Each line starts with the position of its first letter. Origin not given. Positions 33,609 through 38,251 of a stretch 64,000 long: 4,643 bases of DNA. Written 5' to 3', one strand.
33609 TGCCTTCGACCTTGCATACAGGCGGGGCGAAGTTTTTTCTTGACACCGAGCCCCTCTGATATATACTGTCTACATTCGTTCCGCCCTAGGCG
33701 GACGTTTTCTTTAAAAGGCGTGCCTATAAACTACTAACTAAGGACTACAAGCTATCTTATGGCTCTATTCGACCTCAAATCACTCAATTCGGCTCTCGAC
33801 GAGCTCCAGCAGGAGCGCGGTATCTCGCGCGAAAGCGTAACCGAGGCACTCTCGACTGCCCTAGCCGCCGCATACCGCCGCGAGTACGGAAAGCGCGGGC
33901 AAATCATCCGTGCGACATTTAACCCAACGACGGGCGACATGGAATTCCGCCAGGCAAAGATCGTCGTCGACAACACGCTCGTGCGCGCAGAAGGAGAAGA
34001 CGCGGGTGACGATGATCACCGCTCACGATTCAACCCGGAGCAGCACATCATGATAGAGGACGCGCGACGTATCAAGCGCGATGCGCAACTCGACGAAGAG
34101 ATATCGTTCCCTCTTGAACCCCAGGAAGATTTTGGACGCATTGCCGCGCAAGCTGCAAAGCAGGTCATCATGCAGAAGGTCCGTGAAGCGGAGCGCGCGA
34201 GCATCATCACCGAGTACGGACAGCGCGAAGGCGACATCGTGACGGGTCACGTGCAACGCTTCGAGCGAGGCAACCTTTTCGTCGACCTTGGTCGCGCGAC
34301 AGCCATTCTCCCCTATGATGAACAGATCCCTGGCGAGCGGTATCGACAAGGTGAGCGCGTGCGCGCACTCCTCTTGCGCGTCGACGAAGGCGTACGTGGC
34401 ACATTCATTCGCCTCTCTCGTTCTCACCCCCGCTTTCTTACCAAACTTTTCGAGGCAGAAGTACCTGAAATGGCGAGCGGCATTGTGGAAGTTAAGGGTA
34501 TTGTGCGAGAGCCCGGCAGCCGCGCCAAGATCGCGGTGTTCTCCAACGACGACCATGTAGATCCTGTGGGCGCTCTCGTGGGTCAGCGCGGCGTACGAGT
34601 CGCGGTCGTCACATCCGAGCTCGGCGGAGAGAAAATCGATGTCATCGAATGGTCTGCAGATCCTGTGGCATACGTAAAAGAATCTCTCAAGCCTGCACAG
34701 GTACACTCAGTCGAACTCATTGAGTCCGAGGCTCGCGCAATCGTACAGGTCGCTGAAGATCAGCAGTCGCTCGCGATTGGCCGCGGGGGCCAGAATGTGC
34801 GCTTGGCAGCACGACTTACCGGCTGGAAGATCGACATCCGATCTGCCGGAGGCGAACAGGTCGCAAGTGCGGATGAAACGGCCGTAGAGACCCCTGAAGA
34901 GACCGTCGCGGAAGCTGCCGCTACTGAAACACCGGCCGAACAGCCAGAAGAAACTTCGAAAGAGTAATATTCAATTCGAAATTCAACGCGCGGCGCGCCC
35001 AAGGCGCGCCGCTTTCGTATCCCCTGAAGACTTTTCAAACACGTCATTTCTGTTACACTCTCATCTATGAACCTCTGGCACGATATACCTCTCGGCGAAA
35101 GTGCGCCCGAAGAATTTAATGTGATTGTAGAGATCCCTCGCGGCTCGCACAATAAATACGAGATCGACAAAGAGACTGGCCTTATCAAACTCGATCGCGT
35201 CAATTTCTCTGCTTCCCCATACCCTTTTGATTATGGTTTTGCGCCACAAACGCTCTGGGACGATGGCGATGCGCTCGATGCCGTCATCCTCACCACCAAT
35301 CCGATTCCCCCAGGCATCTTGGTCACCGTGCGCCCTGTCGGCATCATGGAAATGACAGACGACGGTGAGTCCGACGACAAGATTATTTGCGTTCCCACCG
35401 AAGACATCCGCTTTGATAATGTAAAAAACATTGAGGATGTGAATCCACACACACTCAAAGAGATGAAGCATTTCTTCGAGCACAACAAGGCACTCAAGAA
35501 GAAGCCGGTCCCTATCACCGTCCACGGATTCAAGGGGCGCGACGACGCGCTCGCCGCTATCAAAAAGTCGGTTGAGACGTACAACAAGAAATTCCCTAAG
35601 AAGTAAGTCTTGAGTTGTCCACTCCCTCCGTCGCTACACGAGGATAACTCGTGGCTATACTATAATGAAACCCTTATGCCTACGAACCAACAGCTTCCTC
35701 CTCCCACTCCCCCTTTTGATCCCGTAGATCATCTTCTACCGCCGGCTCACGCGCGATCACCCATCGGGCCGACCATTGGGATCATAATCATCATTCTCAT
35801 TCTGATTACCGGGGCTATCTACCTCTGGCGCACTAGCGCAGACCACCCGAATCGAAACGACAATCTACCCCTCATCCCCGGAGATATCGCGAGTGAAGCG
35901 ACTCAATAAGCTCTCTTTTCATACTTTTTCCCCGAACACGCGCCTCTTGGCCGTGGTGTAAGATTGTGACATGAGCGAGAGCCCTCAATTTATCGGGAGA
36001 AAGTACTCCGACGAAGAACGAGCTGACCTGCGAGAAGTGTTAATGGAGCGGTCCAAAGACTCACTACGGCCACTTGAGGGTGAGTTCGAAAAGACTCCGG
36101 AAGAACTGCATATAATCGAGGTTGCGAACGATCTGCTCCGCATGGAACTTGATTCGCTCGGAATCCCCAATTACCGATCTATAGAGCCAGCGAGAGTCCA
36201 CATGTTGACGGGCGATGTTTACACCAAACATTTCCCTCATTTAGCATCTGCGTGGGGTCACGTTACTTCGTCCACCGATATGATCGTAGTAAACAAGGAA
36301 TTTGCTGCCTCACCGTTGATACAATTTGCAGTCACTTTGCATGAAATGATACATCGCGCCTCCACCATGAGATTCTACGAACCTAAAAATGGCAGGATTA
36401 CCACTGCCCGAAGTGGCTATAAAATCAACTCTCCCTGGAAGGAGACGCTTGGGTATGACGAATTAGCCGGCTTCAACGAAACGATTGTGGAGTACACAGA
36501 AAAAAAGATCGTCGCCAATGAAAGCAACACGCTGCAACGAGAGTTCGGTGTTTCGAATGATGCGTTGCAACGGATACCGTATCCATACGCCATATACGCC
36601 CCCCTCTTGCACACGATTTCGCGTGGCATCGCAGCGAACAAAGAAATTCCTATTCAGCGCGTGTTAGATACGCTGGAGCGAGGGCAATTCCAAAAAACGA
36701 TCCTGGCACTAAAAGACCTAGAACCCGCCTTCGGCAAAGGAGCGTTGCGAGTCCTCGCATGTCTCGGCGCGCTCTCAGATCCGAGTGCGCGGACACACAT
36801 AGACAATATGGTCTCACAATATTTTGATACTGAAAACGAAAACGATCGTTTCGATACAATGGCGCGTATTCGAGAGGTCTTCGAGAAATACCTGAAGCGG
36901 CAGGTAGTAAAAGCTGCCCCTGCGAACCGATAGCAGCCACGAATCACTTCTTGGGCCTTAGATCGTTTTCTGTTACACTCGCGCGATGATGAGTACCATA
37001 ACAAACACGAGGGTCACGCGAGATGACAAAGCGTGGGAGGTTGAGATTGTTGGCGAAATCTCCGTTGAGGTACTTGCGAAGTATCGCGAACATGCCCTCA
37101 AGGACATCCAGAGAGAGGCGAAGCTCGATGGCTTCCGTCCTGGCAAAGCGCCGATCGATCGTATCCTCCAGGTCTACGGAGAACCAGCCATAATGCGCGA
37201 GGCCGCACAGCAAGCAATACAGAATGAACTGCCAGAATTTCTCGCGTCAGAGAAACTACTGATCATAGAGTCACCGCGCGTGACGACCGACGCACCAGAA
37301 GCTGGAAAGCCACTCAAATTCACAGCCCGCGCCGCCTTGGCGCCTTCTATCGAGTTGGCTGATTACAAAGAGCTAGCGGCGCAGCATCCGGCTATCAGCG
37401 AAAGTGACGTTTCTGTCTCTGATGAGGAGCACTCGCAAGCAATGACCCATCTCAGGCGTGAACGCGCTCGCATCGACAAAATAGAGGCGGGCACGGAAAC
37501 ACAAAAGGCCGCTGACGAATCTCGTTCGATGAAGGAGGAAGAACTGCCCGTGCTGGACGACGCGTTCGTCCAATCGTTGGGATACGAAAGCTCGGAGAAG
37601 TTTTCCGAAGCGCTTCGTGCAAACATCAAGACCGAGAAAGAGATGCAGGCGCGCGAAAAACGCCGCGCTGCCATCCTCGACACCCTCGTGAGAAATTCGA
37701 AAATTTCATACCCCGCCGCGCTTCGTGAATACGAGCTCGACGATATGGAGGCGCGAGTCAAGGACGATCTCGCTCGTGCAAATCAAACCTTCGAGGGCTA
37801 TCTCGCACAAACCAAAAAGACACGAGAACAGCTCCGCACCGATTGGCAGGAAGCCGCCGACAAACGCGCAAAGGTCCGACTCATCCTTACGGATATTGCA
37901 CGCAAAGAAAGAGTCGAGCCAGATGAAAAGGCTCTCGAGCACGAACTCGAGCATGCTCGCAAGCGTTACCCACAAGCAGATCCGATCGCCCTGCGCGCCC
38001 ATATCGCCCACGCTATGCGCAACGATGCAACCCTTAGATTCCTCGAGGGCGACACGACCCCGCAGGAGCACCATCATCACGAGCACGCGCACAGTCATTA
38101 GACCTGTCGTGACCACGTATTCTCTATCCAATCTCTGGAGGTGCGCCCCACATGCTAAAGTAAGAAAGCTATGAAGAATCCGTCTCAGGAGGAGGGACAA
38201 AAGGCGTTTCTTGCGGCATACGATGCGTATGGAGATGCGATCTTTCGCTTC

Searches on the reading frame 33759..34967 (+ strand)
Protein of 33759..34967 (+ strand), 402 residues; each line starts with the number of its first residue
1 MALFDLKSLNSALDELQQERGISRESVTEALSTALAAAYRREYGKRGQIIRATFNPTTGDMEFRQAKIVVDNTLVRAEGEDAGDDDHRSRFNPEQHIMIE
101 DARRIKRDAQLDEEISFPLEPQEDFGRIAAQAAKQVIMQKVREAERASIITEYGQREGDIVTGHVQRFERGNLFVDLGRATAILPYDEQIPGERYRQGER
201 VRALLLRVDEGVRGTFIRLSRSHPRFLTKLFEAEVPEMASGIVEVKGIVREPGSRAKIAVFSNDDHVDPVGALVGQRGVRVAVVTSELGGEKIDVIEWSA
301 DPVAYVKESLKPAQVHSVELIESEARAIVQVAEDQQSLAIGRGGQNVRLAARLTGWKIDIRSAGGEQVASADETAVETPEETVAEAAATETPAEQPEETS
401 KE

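Call 52: search_protein_families(library=pfam, proteins=[window:33759-34967:+], max_evalue=0.001)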
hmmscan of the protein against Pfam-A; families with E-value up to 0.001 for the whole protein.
window:33759-34967:+ (402 aa): 5 families
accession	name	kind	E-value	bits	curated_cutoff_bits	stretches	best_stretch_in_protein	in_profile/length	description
PF08529.16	NusA_N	-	2e-32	112.3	23.8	1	10-146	3-118/119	NusA N-terminal domain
PF13184.12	KH_5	-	1.9e-26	92.4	27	1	252-319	1-68/69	NusA-like KH domain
PF00575.29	S1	-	8.6e-09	36.1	22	1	156-214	3-68/74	S1 RNA binding domain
PF23095.1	KH_NusA_C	-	5.9e-06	26.7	34.2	1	327-368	1-42/59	Transcription termination/antitermination protein NusA, KH domain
PF10246.15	MRP-S35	-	0.00053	20.3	25.1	0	146-207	12-73/105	Mitochondrial ribosomal protein MRP-S35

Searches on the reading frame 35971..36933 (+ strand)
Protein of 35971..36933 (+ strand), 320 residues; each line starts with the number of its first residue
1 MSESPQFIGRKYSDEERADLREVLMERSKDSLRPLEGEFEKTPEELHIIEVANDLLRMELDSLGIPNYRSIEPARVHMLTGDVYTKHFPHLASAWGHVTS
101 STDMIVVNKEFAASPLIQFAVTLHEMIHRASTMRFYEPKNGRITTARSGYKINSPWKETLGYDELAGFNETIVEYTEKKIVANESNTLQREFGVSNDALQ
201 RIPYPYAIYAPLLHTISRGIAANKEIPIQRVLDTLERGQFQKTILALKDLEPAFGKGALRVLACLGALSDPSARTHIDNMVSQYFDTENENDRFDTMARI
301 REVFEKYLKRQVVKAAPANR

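Call 17: search_protein_families(library=pfam, proteins=[window:35971-36933:+], max_evalue=0.001)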
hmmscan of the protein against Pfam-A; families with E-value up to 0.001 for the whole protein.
window:35971-36933:+ (320 aa): 0 families

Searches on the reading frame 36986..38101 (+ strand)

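Call 17: search_protein_families(library=pfam, proteins=[window:36986-38101:+], max_evalue=0.001)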
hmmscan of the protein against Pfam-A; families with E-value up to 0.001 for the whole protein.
window:36986-38101:+ (371 aa): 2 families
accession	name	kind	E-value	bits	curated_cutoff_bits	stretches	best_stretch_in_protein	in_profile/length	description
PF05697.18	Trigger_N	-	8.4e-25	88.2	22.2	1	16-144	10-137/144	Bacterial trigger factor protein (TF)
PF05698.19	Trigger_C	-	2.3e-20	73.7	22.7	1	204-333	3-131/162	Bacterial trigger factor protein (TF) C-terminus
